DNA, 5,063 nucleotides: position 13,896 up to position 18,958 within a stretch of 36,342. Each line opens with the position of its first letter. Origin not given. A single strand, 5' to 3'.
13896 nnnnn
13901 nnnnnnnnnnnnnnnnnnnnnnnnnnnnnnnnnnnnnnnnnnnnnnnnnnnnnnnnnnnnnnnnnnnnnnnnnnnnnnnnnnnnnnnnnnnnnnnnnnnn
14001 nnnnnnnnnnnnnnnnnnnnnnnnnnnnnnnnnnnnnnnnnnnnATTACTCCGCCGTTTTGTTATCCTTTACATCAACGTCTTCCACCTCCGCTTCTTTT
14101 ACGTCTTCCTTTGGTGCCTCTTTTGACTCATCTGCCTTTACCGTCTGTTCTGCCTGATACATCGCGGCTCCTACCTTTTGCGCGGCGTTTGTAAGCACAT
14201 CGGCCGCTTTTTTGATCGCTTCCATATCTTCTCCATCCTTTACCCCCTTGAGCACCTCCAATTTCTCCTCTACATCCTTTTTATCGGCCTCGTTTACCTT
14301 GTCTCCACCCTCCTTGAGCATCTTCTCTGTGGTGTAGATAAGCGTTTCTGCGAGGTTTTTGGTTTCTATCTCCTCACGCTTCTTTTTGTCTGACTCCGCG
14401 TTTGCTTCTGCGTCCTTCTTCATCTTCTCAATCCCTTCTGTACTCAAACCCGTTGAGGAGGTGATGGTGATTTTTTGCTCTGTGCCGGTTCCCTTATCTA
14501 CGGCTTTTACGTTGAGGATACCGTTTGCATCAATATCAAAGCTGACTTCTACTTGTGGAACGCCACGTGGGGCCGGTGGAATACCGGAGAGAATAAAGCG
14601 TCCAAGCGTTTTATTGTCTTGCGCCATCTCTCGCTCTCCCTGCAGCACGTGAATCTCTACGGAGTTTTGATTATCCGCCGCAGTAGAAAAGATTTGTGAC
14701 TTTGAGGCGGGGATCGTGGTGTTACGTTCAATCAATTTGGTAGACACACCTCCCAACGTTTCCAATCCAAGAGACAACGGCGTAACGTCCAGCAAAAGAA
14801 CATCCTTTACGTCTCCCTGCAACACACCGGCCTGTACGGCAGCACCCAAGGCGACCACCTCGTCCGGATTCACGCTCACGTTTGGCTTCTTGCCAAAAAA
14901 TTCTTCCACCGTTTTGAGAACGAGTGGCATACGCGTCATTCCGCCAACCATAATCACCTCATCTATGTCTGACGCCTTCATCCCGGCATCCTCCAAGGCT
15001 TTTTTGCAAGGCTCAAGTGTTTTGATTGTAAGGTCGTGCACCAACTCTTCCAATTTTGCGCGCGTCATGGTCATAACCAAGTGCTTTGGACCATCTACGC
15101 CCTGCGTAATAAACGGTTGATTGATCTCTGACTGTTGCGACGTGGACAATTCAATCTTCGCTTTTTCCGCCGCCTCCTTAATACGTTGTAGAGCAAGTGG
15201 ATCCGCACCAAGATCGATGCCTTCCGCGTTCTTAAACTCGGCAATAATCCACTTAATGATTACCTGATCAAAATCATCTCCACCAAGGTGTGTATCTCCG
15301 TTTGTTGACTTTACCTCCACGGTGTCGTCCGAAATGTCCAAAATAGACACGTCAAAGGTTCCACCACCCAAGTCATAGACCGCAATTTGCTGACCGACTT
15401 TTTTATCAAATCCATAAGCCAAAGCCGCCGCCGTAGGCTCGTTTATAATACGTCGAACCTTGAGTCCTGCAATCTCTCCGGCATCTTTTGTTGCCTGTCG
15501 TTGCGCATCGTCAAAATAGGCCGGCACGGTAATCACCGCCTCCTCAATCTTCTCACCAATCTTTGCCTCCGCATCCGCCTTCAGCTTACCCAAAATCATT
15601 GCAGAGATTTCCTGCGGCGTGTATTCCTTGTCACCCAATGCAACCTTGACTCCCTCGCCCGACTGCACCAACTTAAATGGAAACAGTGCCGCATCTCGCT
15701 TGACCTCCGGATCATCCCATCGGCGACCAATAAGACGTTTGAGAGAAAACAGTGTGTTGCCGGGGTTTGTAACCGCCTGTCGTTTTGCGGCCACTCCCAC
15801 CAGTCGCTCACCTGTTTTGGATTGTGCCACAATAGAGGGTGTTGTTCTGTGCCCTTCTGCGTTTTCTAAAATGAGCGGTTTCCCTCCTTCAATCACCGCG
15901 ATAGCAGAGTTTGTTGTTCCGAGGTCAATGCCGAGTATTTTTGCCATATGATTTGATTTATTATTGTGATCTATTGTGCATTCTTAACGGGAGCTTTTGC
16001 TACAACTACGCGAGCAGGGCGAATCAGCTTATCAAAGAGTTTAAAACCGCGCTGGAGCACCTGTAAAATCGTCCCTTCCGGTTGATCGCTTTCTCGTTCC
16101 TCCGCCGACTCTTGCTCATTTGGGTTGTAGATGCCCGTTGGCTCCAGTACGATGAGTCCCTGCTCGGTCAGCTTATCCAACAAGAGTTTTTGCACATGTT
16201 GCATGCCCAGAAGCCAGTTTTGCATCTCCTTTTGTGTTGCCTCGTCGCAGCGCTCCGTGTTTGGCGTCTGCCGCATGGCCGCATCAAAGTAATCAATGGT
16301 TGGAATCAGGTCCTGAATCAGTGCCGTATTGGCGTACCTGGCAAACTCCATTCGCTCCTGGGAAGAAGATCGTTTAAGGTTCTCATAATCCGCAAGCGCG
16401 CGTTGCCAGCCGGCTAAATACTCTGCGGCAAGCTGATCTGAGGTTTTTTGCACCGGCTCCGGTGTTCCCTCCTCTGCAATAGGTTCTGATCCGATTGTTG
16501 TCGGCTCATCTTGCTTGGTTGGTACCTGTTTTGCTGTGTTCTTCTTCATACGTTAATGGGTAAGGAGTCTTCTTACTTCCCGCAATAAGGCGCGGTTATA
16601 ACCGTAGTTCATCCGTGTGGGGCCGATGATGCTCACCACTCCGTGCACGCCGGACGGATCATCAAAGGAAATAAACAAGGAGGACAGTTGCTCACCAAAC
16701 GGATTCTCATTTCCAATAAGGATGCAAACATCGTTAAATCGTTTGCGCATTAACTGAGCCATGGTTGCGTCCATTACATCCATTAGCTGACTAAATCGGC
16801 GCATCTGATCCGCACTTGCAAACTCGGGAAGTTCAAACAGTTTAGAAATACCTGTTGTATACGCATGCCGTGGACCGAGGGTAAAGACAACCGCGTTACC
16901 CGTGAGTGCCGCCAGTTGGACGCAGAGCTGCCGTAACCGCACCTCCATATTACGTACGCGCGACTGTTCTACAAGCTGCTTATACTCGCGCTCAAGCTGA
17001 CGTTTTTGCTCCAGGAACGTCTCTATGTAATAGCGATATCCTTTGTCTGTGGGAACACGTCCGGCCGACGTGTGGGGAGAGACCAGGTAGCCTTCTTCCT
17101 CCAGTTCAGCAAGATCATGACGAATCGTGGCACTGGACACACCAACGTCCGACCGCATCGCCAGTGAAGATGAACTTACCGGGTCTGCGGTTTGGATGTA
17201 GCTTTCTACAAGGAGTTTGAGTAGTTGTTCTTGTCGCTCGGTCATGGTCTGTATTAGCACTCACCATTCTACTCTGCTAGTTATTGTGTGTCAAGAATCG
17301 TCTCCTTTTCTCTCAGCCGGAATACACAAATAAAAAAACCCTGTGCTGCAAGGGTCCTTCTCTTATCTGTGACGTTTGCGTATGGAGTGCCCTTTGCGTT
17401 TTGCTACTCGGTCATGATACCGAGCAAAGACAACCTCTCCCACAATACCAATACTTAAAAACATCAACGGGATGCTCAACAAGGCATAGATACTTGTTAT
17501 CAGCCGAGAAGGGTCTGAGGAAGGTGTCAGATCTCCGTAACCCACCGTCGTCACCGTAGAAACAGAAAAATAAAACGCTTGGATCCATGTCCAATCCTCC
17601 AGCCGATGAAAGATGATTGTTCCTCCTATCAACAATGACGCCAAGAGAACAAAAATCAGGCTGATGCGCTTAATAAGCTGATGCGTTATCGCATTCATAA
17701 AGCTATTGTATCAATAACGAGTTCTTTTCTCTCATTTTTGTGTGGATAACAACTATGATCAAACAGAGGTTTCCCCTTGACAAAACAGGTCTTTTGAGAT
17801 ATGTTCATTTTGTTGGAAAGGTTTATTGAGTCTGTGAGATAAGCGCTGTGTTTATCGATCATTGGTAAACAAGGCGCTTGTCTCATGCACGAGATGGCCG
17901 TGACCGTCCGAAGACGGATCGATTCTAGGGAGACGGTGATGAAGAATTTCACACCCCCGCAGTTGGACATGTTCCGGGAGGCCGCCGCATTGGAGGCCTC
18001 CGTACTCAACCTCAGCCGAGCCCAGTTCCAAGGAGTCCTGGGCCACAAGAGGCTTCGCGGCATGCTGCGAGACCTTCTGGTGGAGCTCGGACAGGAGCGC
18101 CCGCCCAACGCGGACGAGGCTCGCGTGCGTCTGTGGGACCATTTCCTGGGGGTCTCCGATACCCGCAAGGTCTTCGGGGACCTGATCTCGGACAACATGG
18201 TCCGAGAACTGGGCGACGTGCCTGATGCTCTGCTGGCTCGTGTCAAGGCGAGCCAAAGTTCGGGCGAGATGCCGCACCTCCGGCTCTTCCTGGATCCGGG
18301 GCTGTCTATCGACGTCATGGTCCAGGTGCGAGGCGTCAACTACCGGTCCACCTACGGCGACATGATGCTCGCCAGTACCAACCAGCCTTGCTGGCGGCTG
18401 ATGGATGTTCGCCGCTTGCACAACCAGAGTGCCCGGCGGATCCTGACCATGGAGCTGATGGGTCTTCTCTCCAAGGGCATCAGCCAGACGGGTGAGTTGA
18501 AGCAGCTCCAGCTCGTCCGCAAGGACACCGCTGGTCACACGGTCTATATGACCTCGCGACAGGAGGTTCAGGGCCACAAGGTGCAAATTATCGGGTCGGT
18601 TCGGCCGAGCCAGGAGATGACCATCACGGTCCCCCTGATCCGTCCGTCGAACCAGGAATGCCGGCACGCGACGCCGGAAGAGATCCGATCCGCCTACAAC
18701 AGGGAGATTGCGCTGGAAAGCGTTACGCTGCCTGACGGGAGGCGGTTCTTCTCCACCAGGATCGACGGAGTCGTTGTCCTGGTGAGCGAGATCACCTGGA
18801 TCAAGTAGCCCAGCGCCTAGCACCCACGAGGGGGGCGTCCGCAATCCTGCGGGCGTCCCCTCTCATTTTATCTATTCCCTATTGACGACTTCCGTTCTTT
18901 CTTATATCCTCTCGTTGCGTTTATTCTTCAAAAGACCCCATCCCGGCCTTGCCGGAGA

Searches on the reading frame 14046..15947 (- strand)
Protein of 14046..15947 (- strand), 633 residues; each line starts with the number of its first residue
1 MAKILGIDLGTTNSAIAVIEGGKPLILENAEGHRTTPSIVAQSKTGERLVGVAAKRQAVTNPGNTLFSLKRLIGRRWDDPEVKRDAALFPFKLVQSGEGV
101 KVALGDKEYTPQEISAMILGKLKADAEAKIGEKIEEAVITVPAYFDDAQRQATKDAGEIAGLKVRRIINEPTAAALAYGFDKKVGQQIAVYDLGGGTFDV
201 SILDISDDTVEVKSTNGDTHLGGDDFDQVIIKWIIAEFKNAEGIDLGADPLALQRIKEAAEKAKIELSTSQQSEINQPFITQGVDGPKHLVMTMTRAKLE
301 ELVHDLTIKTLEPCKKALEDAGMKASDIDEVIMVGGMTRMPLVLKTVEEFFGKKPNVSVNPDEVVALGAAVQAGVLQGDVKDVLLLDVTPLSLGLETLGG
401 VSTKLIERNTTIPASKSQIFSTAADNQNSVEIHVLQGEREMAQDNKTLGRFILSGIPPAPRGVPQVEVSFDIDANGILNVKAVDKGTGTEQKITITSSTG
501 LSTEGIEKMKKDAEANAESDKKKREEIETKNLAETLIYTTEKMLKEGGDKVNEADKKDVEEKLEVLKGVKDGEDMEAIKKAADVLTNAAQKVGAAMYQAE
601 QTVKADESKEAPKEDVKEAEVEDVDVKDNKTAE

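Call 10: search_protein_families(library=pfam, proteins=[window:14046-15947:-], max_evalue=0.001)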
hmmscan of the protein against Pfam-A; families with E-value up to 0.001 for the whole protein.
window:14046-15947:- (633 aa): 3 families
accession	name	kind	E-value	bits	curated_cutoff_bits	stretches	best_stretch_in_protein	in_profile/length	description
PF00012.26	HSP70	-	2e-254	845.8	20.6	1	4-598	1-599/599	Hsp70 protein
PF06723.19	MreB_Mbl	-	1.8e-16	60.3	27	1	129-370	88-316/327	MreB/Mbl protein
PF02782.22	FGGY_C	-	0.00024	21.4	27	1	317-375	145-196/198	FGGY family of carbohydrate kinases, C-terminal domain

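Call 85: list_cluster_members(proteins=[P0009, window:14046-15944:-, window:32605-35784:-])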
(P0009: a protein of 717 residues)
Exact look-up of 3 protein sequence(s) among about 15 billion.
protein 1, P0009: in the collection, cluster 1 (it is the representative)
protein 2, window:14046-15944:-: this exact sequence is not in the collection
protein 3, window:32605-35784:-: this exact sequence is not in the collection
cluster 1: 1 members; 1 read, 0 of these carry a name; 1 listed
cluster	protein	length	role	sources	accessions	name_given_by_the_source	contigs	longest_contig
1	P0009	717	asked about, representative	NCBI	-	-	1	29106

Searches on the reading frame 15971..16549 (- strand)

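Call 10: search_protein_families(library=pfam, proteins=[window:15971-16549:-], max_evalue=0.001)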
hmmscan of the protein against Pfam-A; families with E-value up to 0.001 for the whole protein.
window:15971-16549:- (192 aa): 1 family
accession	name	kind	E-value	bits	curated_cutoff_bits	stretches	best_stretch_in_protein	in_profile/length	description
PF01025.24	GrpE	-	9.9e-29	100.6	25.8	1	36-185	22-165/165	GrpE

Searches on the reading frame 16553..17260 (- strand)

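Call 9: search_protein_families(library=pfam, proteins=[window:16553-17260:-], max_evalue=0.1)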
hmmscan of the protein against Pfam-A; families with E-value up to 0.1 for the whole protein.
window:16553-17260:- (235 aa): 5 families
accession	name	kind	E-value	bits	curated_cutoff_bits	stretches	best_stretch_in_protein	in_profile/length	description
PF01628.27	HrcA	-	5.1e-15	56.4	22.2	1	102-219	98-211/215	HrcA protein C terminal domain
PF08220.18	HTH_DeoR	-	4.1e-05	23.7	21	1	39-62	24-47/57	DeoR-like helix-turn-helix domain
PF08279.18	HTH_11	-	0.00024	21.3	25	1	9-60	1-46/55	HTH domain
PF01726.22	LexA_DNA_bind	-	0.0017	18.6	23.7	1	4-59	2-56/65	LexA DNA binding domain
PF03695.18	UPF0149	-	0.038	14.6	25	0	139-196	43-100/181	Uncharacterised protein family (UPF0149)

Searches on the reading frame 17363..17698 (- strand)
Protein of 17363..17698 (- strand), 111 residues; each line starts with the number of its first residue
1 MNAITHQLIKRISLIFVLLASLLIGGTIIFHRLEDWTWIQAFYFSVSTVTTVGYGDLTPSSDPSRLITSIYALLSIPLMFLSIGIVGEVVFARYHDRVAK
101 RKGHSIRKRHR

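Call 9: search_protein_families(library=pfam, proteins=[window:17363-17698:-], max_evalue=0.1)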
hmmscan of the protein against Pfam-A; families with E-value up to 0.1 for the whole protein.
window:17363-17698:- (111 aa): 3 families
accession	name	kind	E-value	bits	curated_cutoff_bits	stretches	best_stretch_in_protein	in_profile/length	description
PF07885.22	Ion_trans_2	-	2.4e-21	75.8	22.5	1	18-91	2-78/79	Ion channel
PF00520.37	Ion_trans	-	6.9e-05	22.6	25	1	16-89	133-232/241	Ion transport protein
PF01007.26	IRK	-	0.033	14.4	22.7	1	38-87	84-132/141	Inward rectifier potassium channel transmembrane domain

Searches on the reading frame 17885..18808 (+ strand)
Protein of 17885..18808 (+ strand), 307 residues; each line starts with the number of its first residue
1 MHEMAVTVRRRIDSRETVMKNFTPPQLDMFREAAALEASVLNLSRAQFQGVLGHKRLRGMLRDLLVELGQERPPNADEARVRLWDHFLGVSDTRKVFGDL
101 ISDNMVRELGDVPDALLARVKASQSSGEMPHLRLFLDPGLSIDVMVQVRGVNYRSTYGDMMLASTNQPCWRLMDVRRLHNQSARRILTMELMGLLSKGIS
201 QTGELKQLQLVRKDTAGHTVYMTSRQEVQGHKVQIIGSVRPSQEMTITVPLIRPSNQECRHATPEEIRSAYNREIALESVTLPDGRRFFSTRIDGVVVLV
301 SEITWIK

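Call 9: search_protein_families(library=pfam, proteins=[window:17885-18808:+], max_evalue=0.1)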
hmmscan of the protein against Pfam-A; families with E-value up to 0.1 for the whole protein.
window:17885-18808:+ (307 aa): 0 families

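Call 12: search_protein_families(library=phrogs, proteins=[window:17885-18808:+], max_evalue=0.1)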
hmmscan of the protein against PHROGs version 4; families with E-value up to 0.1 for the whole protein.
window:17885-18808:+ (307 aa): 0 families

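Call 13: search_protein_families(library=padloc, proteins=[window:17885-18808:+], max_evalue=0.1)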
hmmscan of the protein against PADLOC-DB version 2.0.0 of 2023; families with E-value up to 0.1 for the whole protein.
window:17885-18808:+ (307 aa): 0 families

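Call 20: find_homologous_proteins(query=window:17939-18805:+)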
Query window:17939-18805:+ (289 aa): 2 proteins with E <= 0.001 among 4060 candidates.
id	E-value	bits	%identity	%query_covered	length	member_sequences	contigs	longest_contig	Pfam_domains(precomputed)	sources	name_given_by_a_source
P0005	8.6e-187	637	100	100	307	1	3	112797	-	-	-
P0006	8.0e-120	418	78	86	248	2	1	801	-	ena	-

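Call 33: find_encoding_contigs(protein=P0005, flank=10000, max_places=4)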
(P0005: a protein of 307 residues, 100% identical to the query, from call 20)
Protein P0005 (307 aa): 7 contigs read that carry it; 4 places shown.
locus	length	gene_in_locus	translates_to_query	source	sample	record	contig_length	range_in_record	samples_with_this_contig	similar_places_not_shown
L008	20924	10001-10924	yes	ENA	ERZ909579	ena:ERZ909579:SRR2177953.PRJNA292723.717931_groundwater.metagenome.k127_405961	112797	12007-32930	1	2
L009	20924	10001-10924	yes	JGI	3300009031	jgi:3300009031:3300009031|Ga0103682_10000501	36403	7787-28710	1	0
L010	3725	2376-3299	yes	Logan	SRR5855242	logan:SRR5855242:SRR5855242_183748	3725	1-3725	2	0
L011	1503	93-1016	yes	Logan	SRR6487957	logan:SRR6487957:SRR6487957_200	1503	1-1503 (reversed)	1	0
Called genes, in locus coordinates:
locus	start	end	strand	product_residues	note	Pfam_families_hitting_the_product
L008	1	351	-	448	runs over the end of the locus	PF00534:Glycos_transf_1, PF13692:Glyco_trans_1_4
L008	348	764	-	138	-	PF00293:NUDIX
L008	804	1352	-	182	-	-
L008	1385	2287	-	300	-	PF01636:APH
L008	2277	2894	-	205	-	PF13489:Methyltransf_23 (weak), PF08241:Methyltransf_11, PF13649:Methyltransf_25 (weak)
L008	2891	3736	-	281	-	PF01073:3Beta_HSD, PF01370:Epimerase, PF02719:Polysacc_synt_2, PF04321:RmlD_sub_bind, PF07993:NAD_binding_4 (faint), PF16363:GDP_Man_Dehyd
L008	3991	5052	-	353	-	PF00226:DnaJ, PF01556:DnaJ_C, PF00684:DnaJ_CXXCXGXG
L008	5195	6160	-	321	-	-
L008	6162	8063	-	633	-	PF00012:HSP70, PF06723:MreB_Mbl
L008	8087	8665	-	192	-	PF01025:GrpE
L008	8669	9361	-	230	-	PF01628:HrcA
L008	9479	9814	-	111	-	PF07885:Ion_trans_2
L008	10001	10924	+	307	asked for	-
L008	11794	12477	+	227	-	-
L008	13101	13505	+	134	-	-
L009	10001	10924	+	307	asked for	-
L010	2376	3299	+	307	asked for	-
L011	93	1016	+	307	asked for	-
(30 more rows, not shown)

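Call 76: find_encoding_contigs(protein=P0006, flank=10000, max_places=3)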
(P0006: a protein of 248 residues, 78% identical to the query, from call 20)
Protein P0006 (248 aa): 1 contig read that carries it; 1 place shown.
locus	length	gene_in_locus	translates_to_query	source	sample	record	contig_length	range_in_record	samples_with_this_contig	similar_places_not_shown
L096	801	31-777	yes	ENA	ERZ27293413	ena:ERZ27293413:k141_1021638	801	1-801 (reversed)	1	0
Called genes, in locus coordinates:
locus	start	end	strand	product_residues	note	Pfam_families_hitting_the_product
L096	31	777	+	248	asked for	-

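Call 92: search_protein_families(library=ncbifam, proteins=[window:17885-18808:+], max_evalue=0.1)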
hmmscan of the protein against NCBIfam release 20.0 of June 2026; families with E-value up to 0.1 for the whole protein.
window:17885-18808:+ (307 aa): 0 families
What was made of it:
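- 17939..18808 (+): ORF A, 289 aa (public gene callers use the 17885 start, 307 aa). GC3 0.82. Strain-level orphan. No family hit (calls 9, 12, 13, 92).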

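Call 98: find_related_loci(query=window:17939-18805:+, collection=viral_contigs, flank=5000)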
Query window:17939-18805:+ (289 aa) in viral_contigs; peptide patterns used: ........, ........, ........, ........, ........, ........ (x = any residue, [..] = any of these).
6 stretches matched a pattern, but none encodes a relative of the query by tblastn (E <= 1e-3).
